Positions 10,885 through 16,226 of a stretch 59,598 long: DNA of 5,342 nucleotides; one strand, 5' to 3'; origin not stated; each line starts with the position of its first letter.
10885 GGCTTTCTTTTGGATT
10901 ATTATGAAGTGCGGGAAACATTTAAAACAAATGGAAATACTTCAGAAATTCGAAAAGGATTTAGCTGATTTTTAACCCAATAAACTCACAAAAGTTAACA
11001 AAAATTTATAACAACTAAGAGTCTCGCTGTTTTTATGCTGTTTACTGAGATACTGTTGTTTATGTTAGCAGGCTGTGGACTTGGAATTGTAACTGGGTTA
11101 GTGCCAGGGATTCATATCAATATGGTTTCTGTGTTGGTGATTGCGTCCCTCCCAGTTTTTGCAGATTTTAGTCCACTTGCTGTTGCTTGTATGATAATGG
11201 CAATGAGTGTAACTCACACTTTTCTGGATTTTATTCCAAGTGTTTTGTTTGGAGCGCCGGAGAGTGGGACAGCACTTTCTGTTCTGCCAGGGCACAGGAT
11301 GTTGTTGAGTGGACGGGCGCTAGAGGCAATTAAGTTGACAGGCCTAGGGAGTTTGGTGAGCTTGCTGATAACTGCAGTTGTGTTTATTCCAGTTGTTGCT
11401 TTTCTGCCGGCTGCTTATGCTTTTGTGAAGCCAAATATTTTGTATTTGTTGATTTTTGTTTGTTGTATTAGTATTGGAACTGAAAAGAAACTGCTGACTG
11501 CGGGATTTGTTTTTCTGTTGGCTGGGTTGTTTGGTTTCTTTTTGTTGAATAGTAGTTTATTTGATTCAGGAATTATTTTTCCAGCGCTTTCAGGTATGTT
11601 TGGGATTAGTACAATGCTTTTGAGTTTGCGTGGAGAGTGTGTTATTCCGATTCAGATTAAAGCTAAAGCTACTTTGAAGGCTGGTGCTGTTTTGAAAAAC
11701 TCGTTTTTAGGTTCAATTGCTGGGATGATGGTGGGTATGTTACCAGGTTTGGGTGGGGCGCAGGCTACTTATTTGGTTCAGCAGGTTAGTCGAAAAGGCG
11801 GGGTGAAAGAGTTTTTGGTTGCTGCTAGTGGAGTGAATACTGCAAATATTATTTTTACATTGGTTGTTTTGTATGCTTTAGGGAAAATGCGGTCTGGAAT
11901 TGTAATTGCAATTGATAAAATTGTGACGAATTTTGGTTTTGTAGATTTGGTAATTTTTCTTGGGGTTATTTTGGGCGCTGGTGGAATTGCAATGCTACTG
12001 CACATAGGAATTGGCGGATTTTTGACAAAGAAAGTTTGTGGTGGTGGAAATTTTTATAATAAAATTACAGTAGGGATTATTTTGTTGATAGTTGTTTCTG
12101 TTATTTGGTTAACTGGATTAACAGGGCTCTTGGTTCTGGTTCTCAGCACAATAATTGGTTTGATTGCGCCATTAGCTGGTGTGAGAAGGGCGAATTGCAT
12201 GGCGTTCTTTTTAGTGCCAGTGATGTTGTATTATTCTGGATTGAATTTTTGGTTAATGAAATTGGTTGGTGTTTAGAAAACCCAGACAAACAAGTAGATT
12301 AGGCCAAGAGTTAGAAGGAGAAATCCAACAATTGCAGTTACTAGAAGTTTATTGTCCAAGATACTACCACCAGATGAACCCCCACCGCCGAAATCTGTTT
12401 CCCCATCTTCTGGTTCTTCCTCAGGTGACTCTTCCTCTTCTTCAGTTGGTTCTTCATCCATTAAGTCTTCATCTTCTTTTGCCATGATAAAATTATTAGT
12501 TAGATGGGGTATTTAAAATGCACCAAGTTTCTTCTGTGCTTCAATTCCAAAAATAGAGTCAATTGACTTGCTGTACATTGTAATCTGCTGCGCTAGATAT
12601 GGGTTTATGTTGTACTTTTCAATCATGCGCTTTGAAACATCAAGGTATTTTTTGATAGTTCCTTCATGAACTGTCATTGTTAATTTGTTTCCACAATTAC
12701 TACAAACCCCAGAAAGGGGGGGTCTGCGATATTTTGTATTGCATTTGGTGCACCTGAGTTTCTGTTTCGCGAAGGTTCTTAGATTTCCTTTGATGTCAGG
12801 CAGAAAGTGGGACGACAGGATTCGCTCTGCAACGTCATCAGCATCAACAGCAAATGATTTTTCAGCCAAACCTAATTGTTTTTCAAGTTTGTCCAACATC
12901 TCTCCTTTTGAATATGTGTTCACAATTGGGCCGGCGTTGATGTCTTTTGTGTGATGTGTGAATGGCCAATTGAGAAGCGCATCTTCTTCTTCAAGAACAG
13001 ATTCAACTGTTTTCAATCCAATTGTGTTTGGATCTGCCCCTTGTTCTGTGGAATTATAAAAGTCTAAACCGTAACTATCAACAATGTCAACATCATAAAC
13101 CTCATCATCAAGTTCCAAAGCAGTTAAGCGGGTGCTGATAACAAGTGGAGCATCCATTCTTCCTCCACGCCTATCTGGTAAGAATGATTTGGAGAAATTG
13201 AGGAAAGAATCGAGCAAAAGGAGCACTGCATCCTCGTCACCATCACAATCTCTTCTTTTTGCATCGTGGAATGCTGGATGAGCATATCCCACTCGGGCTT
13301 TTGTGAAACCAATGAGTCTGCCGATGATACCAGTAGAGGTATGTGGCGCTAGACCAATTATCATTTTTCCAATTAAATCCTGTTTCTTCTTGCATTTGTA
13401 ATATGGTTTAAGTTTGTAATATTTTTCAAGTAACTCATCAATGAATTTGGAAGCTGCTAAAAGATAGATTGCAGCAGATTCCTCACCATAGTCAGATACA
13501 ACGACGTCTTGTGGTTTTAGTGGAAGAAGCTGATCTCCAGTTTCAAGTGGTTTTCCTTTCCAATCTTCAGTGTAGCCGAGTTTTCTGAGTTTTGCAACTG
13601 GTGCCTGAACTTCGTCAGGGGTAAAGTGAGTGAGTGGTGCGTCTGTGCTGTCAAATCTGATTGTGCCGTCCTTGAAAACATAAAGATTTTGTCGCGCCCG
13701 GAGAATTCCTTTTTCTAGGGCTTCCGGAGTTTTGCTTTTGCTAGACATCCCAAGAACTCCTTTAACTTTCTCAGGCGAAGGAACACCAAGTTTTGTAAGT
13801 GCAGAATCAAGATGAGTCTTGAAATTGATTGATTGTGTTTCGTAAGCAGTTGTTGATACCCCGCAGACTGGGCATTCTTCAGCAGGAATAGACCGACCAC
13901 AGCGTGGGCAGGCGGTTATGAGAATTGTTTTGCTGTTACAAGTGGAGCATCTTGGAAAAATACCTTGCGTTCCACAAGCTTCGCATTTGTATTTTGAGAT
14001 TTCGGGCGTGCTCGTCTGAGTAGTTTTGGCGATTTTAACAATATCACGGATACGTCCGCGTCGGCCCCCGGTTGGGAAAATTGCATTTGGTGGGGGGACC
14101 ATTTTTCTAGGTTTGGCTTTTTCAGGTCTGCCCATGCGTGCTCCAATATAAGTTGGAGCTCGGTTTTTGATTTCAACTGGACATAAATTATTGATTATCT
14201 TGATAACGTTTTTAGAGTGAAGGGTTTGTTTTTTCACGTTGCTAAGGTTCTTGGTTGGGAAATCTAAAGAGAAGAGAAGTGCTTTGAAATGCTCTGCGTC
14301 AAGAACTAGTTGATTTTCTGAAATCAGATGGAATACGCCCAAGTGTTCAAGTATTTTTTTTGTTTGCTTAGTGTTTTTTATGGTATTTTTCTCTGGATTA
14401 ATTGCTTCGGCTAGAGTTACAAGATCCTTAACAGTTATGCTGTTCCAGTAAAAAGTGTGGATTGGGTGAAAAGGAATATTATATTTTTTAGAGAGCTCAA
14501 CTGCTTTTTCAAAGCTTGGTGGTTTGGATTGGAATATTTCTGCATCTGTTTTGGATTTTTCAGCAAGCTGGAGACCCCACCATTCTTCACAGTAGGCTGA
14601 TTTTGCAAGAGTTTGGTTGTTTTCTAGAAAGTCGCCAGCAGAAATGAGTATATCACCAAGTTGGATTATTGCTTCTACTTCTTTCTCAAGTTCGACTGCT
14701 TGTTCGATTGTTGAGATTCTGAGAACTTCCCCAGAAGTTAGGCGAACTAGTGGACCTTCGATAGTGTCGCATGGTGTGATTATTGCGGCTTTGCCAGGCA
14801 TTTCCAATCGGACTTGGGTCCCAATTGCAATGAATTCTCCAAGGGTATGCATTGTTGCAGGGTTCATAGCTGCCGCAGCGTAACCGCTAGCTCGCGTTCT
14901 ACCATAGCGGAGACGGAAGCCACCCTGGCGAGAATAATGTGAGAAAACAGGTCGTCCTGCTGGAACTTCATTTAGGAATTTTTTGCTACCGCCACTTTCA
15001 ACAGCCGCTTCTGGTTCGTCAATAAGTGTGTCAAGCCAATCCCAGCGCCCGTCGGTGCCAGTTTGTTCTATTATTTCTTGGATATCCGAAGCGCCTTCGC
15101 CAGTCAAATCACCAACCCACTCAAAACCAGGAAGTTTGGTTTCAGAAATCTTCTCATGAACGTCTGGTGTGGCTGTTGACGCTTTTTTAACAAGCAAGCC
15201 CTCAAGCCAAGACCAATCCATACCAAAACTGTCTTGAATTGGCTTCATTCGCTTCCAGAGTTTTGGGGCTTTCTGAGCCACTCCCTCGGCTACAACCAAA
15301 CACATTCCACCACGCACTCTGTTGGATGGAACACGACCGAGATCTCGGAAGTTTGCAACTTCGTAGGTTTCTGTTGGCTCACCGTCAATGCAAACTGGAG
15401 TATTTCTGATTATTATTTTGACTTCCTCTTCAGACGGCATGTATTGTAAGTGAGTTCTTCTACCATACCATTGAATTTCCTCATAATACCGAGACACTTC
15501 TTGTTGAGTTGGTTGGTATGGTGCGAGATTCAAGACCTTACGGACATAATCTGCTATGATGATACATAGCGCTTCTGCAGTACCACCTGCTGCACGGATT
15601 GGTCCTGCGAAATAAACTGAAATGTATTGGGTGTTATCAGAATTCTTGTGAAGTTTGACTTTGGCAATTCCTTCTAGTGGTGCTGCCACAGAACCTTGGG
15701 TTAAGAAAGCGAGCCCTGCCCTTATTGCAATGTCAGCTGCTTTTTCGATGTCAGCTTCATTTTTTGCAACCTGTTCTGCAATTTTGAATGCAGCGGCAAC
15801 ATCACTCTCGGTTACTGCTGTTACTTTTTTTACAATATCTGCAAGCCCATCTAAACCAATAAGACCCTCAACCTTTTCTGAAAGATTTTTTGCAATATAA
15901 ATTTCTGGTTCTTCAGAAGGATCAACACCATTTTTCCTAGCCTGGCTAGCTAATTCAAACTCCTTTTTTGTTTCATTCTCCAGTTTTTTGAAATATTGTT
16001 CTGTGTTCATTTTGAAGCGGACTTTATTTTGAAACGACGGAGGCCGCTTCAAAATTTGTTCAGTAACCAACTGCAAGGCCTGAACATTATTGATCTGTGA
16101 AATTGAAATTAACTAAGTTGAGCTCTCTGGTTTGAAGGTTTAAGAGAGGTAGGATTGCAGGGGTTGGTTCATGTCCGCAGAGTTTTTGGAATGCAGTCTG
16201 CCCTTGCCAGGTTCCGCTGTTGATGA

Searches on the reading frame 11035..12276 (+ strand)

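Call 10: search_protein_families(library=pfam, proteins=[window:11035-12276:+], max_evalue=0.00001)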
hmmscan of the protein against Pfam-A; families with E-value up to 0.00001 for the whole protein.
window:11035-12276:+ (413 aa): 1 family
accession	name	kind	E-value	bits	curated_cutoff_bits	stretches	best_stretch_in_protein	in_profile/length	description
PF01970.21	TctA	-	1.7e-49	169.1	28.9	1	7-389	1-422/423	Tripartite tricarboxylate transporter TctA family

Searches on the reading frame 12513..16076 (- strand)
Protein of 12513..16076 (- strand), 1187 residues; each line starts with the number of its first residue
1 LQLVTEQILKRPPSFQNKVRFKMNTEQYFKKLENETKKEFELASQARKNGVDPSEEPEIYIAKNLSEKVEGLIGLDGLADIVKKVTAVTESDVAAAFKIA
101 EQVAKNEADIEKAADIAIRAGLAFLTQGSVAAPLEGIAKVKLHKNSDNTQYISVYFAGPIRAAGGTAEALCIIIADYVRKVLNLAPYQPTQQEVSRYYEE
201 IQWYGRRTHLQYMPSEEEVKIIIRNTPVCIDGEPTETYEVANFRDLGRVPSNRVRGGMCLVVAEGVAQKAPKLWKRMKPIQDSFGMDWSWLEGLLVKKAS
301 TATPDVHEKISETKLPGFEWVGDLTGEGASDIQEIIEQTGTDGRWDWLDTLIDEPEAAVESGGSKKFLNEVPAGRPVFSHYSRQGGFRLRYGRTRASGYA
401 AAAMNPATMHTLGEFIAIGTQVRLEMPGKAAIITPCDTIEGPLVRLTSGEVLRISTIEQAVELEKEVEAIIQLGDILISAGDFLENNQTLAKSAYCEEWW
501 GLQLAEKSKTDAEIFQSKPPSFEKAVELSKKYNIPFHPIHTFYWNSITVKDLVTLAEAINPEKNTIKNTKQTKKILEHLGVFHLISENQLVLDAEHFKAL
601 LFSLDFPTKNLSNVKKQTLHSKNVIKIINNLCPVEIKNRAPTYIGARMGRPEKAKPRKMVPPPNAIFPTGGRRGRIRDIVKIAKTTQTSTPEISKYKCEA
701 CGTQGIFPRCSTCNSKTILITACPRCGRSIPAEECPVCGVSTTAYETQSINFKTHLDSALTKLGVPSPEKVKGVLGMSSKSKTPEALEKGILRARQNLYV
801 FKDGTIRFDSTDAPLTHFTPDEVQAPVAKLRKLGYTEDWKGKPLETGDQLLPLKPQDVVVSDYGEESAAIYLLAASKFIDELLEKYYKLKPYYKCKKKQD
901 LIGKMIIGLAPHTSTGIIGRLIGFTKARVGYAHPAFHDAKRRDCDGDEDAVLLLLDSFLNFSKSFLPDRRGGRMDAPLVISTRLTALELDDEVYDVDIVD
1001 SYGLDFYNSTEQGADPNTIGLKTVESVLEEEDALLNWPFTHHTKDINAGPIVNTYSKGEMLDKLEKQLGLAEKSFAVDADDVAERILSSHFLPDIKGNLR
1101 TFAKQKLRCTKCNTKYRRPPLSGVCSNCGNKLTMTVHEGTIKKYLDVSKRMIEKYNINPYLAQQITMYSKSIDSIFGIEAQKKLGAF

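Call 10: search_protein_families(library=pfam, proteins=[window:12513-16076:-], max_evalue=0.00001)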
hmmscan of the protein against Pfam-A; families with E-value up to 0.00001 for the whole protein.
window:12513-16076:- (1187 aa): 3 families
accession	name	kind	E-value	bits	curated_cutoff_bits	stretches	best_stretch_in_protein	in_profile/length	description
PF24844.1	PolC_DP2_central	-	3.3e-123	411.7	24.3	1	363-730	10-370/372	DNA polymerase II large subunit DP2, central domain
PF24846.1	PolC_DP2_cat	-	1.1e-118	396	24.3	1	768-1057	5-292/299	DNA polymerase II large subunit DP2, catalytic domain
PF03833.19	PolC_DP2_N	-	6.7e-100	334.1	24.3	1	27-294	1-268/271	DNA polymerase II large subunit DP2, N-terminal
